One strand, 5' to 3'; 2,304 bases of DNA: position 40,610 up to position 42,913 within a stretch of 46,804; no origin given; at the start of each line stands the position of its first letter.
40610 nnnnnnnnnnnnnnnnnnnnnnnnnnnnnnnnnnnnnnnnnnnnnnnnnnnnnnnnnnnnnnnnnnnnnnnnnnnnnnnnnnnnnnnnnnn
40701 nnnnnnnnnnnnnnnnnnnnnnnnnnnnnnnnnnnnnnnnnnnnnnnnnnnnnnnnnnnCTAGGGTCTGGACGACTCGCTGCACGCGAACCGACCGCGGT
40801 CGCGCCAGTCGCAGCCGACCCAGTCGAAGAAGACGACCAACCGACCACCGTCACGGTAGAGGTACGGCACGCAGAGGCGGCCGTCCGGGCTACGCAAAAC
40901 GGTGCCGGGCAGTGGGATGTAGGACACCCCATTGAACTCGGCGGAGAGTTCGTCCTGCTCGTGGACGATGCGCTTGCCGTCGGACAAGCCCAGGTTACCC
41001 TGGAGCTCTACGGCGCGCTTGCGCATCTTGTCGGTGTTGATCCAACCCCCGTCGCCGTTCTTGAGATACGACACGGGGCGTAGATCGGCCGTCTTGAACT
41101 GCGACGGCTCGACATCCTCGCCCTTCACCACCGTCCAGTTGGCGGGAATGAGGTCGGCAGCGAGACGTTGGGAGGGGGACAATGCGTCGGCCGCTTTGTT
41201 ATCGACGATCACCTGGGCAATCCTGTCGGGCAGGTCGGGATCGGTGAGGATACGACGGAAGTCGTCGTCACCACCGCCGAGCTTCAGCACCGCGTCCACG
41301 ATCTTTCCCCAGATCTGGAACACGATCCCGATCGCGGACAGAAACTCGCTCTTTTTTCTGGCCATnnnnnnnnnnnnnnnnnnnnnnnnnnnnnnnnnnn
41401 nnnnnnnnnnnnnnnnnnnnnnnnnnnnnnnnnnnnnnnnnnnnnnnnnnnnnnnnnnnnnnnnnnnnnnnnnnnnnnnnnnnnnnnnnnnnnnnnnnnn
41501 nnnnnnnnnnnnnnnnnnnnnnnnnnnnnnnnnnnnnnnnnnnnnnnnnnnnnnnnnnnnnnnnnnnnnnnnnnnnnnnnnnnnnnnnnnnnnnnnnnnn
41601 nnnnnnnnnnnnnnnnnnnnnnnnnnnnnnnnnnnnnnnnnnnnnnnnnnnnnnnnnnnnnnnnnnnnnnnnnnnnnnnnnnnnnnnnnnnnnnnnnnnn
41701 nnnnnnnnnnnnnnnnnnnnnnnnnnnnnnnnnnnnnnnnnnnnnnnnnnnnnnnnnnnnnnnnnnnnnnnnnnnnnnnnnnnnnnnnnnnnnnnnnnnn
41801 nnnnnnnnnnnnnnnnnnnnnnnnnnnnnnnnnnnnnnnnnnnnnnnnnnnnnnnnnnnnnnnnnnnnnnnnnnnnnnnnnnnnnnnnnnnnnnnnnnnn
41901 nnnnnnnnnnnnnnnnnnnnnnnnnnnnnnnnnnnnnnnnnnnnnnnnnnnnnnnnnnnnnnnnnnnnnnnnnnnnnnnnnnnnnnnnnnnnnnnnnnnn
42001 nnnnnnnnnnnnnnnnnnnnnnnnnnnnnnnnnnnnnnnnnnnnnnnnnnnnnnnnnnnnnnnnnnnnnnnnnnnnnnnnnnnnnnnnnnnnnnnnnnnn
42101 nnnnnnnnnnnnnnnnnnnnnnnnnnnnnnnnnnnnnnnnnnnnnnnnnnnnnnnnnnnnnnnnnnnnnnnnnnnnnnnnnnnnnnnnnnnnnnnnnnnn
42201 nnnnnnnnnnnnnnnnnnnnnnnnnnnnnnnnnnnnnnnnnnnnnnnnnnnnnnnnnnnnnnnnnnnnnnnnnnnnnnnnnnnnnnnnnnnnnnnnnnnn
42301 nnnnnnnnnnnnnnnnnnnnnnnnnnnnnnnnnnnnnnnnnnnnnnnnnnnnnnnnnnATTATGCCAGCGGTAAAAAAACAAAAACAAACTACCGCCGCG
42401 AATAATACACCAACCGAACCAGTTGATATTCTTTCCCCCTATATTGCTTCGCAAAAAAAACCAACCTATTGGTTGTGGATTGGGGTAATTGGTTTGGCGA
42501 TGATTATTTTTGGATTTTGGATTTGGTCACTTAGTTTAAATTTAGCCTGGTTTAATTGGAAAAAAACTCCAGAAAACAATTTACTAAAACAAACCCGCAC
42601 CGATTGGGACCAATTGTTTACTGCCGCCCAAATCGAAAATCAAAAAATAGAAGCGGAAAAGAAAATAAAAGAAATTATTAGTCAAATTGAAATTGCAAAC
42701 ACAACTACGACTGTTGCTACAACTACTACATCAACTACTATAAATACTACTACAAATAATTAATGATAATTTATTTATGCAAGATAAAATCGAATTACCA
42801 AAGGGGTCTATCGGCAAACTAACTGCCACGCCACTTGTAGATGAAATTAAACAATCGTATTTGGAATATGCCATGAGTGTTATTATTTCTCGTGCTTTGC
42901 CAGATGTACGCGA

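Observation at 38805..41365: Complete diversity-generating retroelement with a perfect adenine-specific TR/VR mismatch pattern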

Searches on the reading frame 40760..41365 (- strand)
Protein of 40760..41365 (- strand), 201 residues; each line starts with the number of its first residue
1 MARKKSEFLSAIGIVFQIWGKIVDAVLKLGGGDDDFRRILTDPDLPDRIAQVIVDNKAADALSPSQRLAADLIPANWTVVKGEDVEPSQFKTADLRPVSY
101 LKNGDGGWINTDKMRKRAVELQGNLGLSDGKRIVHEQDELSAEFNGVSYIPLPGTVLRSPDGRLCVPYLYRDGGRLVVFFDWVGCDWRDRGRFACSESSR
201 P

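Call 6: search_protein_families(library=pfam, proteins=[window:40760-41365:-], max_evalue=0.1)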
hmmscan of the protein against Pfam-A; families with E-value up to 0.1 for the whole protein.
window:40760-41365:- (201 aa): 0 families

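Call 7: search_protein_families(library=ncbifam, proteins=[window:40760-41365:-], max_evalue=0.1)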
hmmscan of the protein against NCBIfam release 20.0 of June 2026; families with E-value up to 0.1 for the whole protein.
window:40760-41365:- (201 aa): 0 families

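Call 9: search_solved_structures(query=window:40760-41365:-, max_evalue=10)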
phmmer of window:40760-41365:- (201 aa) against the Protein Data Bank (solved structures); distinct sequences matched with E-value up to 10: 4.
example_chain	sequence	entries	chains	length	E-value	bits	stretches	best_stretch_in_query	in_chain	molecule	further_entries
2jnf_A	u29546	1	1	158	0.18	14.4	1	81-142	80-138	Troponin C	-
3l9c_A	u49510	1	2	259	0.59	12.7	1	62-99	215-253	3-dehydroquinate dehydratase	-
4agg_A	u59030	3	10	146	0.93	12.1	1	154-190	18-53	GALECTIN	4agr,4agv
3ngf_A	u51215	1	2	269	1.3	11.6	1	140-193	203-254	AP endonuclease, family 2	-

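Call 10: find_homologous_proteins(query=window:40760-41365:-, max_evalue=0.001)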
Query window:40760-41365:- (201 aa): 5 proteins with E <= 0.001 among 341 candidates.
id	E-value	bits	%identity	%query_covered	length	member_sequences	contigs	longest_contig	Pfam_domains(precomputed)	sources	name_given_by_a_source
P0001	2.4e-132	457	100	100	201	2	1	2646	-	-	-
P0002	1.0e-35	141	47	94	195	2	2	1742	-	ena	-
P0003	1.4e-26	111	44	78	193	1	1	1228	-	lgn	-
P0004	3.4e-23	100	52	52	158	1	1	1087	-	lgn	-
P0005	1.8e-9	55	30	94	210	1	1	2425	-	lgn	-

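Call 13: find_encoding_contigs(protein=P0001, flank=10000)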
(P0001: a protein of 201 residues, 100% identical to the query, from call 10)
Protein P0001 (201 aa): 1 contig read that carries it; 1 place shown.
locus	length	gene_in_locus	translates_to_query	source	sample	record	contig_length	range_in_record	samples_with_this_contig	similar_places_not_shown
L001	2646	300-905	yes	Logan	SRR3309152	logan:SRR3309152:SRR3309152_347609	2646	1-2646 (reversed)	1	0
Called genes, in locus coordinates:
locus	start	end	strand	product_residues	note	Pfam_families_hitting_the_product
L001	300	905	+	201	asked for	-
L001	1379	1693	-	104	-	PF22296:bAvd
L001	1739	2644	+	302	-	?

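Call 14: find_encoding_contigs(protein=P0002, flank=10000)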
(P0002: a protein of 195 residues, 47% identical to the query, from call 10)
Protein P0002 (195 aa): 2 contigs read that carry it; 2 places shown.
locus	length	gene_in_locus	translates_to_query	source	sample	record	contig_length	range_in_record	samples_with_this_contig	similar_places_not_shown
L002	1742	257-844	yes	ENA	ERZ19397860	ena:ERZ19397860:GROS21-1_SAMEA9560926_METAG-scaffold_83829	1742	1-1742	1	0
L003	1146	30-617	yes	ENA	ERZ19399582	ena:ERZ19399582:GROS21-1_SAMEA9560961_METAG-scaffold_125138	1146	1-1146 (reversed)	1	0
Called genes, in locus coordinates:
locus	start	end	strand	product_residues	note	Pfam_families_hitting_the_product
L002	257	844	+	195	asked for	-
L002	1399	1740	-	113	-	?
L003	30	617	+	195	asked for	-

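Call 15: find_encoding_contigs(protein=P0005, flank=10000)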
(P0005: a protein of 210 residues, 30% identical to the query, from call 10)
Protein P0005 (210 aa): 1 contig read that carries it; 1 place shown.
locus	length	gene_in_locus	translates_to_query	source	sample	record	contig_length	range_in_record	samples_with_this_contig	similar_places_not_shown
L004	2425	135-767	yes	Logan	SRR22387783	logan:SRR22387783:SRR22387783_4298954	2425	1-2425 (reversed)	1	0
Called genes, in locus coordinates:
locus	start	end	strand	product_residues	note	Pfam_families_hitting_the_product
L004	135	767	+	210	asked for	-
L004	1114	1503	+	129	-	PF03652:RuvX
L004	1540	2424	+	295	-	?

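Call 26: predict_structure(alignment_id=A1)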
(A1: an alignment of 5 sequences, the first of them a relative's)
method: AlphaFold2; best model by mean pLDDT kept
length: 201 residues; sequences in the alignment: 5
mean_pLDDT: 46.8   pTM: 0.37
mean pLDDT of the five models: 46.8, 45.4, 43.4, 42.6, 41.5
residues with pLDDT >= 90: 0; 70-90: 1; 50-70: 96; < 50: 104
segments of 3 or more residues with pLDDT < 50: 1-13, 48-70, 81-125, 182-201
pLDDT, mean of each block of 10 residues (from residue 1): 39 54 58 53 50 37 35 56 35 31 33 42 49 63 53 57 62 62 38 29 34
secondary structure, 60 per line:
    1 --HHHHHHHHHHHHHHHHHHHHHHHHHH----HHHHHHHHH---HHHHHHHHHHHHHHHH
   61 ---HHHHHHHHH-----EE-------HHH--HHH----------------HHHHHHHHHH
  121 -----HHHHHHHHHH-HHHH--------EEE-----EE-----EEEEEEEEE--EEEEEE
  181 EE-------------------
elements in order: H3-28 H33-41 H45-60 H64-72 H111-120 H126-135 H137-140 E149-151 E164-172 E175-182

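Call 29: search_protein_representatives(alignment_id=A1)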
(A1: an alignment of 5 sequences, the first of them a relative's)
Query: 5 sequences, 197 profile positions. Proteins with E-value up to 0.001 (for the whole library): 2993; up to 1e-10: 915; up to 1e-30: 57. The best 150 are listed.
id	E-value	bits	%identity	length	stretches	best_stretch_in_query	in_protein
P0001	4.4e-87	307.1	-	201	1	5-197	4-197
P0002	2.7e-84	298.0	-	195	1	1-197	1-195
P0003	4.0e-76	271.3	-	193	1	25-197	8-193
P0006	2.4e-54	200.2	-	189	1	24-197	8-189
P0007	4.7e-53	196.0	-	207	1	2-197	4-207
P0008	1.8e-51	190.9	-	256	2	65-197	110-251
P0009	9.1e-49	182.0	-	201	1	34-197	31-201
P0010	7.1e-47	175.9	-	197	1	64-197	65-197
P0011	1.1e-46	175.3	-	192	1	18-197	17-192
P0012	1.6e-46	174.7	-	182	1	27-197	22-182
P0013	8.3e-45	169.1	-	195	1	5-193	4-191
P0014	4.1e-44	166.9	-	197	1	58-197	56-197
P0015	1.5e-43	165.0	-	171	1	65-197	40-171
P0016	4.2e-43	163.5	-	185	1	18-197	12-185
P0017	1.4e-42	161.9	-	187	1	57-197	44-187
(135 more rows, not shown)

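Call 32: search_protein_families(library=pfam, alignment_id=A3, max_evalue=0.01)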
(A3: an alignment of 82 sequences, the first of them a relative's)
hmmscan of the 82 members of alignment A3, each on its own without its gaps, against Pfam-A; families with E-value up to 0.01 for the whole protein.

A. member 1, P0001 (201 aa): 0 families

B. families by the number of members that match (of 82 scanned): 1 family
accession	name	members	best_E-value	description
PF18959.5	DUF5701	1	0.0077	Family of unknown function (DUF5701)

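Call 33: search_solved_structures(query=A3, max_evalue=10, show_alignments=2)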
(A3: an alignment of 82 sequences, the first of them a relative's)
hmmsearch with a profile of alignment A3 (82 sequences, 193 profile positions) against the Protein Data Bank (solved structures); distinct sequences matched with E-value up to 10: 102 (the best 60 are shown).
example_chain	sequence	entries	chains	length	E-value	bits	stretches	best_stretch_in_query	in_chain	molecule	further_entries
6dm9_A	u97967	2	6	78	0.009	19.1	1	7-62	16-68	DHD15_extended_A | DHD15_closed_A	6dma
3u0k_A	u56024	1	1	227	0.023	17.7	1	58-132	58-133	RCaMP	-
8aht_A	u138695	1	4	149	0.039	17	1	93-132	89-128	Calmodulin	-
2jnf_A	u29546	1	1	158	0.053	16.6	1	79-132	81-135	Troponin C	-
2k2a_A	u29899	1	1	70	0.16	15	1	93-133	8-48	Troponin C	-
6o20_F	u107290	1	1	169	0.2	14.7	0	93-132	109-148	Calmodulin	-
5j0k_A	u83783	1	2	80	0.26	14.3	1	11-56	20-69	designed protein 2L4HC2_23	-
9xvo_A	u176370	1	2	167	0.28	14.2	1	96-176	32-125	Nuclear factor 1 C-type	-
7vvd_C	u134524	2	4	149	0.35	13.9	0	93-133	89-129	Calmodulin-1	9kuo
6u3b_A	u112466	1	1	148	0.36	13.8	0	93-133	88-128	Calmodulin-1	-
1deg_A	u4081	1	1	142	0.43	13.6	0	93-132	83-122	CALMODULIN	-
2fu4_A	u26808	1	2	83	0.53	13.3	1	90-134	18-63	Ferric uptake regulation protein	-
1y6w_A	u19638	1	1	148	0.54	13.2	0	93-132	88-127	Calmodulin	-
9eio_E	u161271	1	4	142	0.55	13.2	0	93-132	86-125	Calmodulin-1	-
6x33_C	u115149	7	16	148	0.55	13.2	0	93-132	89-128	Calmodulin-1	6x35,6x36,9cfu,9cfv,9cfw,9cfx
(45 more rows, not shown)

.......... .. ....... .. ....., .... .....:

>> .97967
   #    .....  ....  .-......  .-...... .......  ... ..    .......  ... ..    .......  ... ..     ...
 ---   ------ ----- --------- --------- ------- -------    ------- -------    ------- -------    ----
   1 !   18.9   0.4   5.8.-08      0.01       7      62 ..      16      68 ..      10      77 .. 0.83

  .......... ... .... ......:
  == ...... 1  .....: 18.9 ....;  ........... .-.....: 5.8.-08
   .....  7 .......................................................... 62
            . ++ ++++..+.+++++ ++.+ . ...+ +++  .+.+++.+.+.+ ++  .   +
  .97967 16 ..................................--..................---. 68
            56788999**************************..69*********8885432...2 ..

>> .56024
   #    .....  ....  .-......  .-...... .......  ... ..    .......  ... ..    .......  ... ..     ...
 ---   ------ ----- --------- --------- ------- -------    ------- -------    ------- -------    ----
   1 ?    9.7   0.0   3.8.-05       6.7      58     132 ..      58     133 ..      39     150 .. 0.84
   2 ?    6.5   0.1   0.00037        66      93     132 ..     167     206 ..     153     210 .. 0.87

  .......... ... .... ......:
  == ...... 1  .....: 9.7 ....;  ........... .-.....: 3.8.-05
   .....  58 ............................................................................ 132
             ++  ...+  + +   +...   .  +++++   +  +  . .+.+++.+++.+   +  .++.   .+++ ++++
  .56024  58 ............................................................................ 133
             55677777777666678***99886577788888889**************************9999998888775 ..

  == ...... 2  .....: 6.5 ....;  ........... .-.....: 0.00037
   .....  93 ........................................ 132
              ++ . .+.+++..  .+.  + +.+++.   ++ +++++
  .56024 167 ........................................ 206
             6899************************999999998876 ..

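Call 36: predict_structure(alignment_id=A3)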
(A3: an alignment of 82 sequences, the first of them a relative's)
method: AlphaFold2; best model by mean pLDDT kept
length: 201 residues; sequences in the alignment: 82
mean_pLDDT: 93.8   pTM: 0.76
mean pLDDT of the five models: 93.8, 92.6, 92.3, 91.7, 91.3
residues with pLDDT >= 90: 168; 70-90: 25; 50-70: 8; < 50: 0
segments of 3 or more residues with pLDDT < 50: none
pLDDT, mean of each block of 10 residues (from residue 1): 69 90 95 95 92 83 96 98 97 98 98 98 98 98 97 98 98 97 96 90 59
secondary structure, 60 per line:
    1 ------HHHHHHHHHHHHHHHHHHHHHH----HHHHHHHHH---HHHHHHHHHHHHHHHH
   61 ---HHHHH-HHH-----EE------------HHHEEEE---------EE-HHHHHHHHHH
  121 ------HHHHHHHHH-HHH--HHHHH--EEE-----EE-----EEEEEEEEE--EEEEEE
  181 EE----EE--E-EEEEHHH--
elements in order: H7-28 H33-41 H45-60 H64-68 E95-98 H111-120 H127-135 H142-146 E149-151 E164-172 E175-182 E193-196

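Call 39: fold_search(model_id=the predicted structure, library=pdb)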
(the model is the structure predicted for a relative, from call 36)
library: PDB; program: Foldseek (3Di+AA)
matches with E <= 10: 225; with E <= 0.001: 0
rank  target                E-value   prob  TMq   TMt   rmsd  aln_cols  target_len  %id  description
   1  7p1g_K                9.3e-01  0.02  0.12  0.10  18.0       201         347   12  Structure of the P. aeruginosa ExoY-F-actin complex (released 2021-11-17)
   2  8oks_B                1.7e+00  0.23  0.33  0.52  10.1       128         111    9  Crystal structure of Bdellovibrio bacteriovorus Bd2740 C-terminal domain (released 2023-10-25)
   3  1ukm_B                1.7e+00  0.14  0.29  0.43  10.0       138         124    8  Crystal structure of EMS16, an Antagonist of collagen receptor integrin alpha2beta1 (GPIa/IIa) (released 2003-11-04)
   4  4y0w_C                1.7e+00  0.05  0.13  0.12  12.3        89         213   11  YeaZ from Pseudomonas aeruginosa (released 2016-01-27)
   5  8oks_A                1.8e+00  0.20  0.32  0.51  10.5       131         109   11  Crystal structure of Bdellovibrio bacteriovorus Bd2740 C-terminal domain (released 2023-10-25)
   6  4v96_AE               1.8e+00  0.02  0.10  0.08   9.0        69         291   13  The structure of a 1.8 MDa viral genome injection device suggests alternative infection mechanisms (released 2014-07-09)
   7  3q4f_A                2.1e+00  0.02  0.13  0.12  16.1       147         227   14  Crystal structure of xrcc4/xlf-cernunnos complex (released 2011-08-03)
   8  2qm4_D                2.4e+00  0.02  0.13  0.13  16.1       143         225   15  Crystal structure of human XLF/Cernunnos, a non-homologous end-joining factor (released 2007-12-11)
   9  5bsz                  2.4e+00  0.01  0.09  0.08  18.0       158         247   16  X-ray structure of the sugar N-methyltransferase KedS8 from Streptoalloteichus sp ATCC 53650 (released 2015-07-29)
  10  8fkt_LE               2.5e+00  0.05  0.11  0.18   7.8        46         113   11  Human nucleolar pre-60S ribosomal subunit (State C1) (released 2023-07-12)
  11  8h02                  2.5e+00  0.04  0.10  0.18   8.6        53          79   13  Crystal structure of Synechococcus elongatus PCC 7942 RNA polymerase SI3-tail (released 2023-04-19)
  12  8urw_Z                2.7e+00  0.04  0.10  0.02  10.6        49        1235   16  Cyanobacterial RNA polymerase elongation complex with NusG and CTP (released 2023-12-27)
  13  6n7x_M                2.7e+00  0.03  0.10  0.17   6.8        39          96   13  S. cerevisiae U1 snRNP (released 2019-07-24)
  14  8adn_G                2.9e+00  0.02  0.09  0.08  14.5        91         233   18  Vairimorpha necatrix 20S proteasome from spores (released 2022-11-23)
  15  2yj6_A                2.9e+00  0.02  0.13  0.11  14.3       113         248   12  Conformational changes in the catalytic domain of the CPx-ATPase CopB- B upon nucleotide binding (released 2012-05-30)
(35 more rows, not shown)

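Call 44: fold_search(model_id=the predicted structure, library=viral)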
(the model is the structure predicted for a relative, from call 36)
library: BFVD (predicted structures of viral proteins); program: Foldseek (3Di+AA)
matches with E <= 10: 555; with E <= 0.001: 0
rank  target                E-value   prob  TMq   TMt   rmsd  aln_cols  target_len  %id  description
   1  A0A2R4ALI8            2.0e-01  0.10  0.14  0.21  14.3       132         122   13  GNAT family N-acetyltransferase [Aeromonas phage AhSzq-1]
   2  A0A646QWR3            2.8e-01  0.16  0.15  0.03  14.0       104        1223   13  (no name in the UniProt tables at hand)
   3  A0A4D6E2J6            5.4e-01  0.14  0.19  0.24  13.5       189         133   11  MazG-like nucleotide pyrophosphohydrolase [Gordonia phage GodonK]
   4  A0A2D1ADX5            5.4e-01  0.09  0.15  0.26  10.8       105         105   15  Uncharacterized protein [Rhodococcus phage Trina]
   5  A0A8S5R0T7            5.7e-01  0.07  0.12  0.06  11.8        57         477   16  Integrase [Myoviridae sp. cteBs22]
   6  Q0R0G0                6.1e-01  0.09  0.14  0.15  24.4       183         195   12  Polyprotein (Fragment) [Zucchini yellow mosaic virus]
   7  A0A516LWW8            6.8e-01  0.08  0.14  0.17  11.4       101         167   11  (no name in the UniProt tables at hand)
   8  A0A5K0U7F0            6.8e-01  0.04  0.14  0.07  17.0       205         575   11  Uncharacterized protein [Yasminevirus sp. GU-2018]
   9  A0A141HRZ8            8.2e-01  0.04  0.11  0.15  14.9        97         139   14  (no name in the UniProt tables at hand)
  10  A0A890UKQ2            8.7e-01  0.23  0.30  0.40  14.8       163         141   11  (no name in the UniProt tables at hand)
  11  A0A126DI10            8.7e-01  0.04  0.12  0.17  13.8        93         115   15  (no name in the UniProt tables at hand)
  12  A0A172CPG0            9.8e-01  0.04  0.15  0.15  22.9       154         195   10  Uncharacterized protein [Pseudomonas phage vB_PaeM_MAG1]
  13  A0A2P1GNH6            9.8e-01  0.04  0.15  0.15  21.9       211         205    9  VP2 (Fragment) [Wuhan spiny eel calicivirus 1]
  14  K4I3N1                1.0e+00  0.03  0.14  0.11  14.9       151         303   16  Molecular chaperone, HSP90 family [Escherichia phage EC6]
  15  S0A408                1.1e+00  0.06  0.14  0.16  19.2       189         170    9  (no name in the UniProt tables at hand)
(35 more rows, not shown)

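Call 76: search_protein_families(library=padloc, proteins=[window:40760-41365:-], max_evalue=0.01)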
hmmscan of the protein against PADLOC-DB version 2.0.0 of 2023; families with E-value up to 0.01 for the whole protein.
window:40760-41365:- (201 aa): 0 families

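Call 82: find_related_loci(query=window:40760-41365:-, collection=metagenome_contigs, flank=3000)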
Query window:40760-41365:- (201 aa) in metagenome_contigs; peptide patterns used: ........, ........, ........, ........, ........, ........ (x = any residue, [..] = any of these).
99 stretches matched a pattern, but none encodes a relative of the query by tblastn (E <= 1e-3).

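Call 86: find_related_loci(query=A7, collection=metagenome_contigs, flank=3000)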
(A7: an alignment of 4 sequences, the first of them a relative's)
Query A7 (201 aa) in metagenome_contigs; peptide patterns used: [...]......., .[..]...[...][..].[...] (x = any residue, [..] = any of these).
335 stretches matched a pattern; 9 encode a relative of the query (tblastn E <= 1e-3); 9 distinct loci.
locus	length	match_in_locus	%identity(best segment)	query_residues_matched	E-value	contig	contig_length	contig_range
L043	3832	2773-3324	52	4-197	5e-53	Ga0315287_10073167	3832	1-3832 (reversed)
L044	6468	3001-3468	46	42-197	1e-32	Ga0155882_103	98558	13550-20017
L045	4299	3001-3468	46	42-197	1e-32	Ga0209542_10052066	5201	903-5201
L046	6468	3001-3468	46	42-197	1e-32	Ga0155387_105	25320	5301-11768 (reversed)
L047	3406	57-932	52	65-197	8e-31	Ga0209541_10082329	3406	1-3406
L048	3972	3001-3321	55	70-180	1e-29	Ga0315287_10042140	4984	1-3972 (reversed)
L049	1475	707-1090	41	62-193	6e-24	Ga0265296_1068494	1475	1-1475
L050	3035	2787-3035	46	3-89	8e-19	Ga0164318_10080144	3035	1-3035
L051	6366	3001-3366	35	83-195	1e-16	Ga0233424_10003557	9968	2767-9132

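Call 91: search_protein_families(library=phrogs, proteins=[P0001, P0002, P0007, P0013, P0005], max_evalue=0.01)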
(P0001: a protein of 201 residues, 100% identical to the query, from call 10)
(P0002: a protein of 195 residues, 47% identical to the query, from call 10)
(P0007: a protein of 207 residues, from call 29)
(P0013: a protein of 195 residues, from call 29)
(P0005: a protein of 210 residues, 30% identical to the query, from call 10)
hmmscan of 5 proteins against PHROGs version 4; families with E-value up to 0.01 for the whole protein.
P0001 (201 aa): 0 families

P0002 (195 aa): 0 families

P0007 (207 aa): 0 families

P0013 (195 aa): 0 families

P0005 (210 aa): 0 families

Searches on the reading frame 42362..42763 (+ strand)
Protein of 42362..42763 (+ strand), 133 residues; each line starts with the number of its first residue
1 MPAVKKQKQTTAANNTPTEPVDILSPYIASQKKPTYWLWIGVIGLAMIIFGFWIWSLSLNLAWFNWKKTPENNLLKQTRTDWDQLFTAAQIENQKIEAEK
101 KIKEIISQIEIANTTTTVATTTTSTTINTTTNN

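Call 6: search_protein_families(library=pfam, proteins=[window:42362-42763:+], max_evalue=0.1)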
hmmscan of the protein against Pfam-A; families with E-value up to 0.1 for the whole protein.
window:42362-42763:+ (133 aa): 1 family
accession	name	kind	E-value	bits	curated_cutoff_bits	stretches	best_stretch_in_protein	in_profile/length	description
PF11921.14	DUF3439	-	0.092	13.2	27.1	0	99-131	37-69/122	Domain of unknown function (DUF3439)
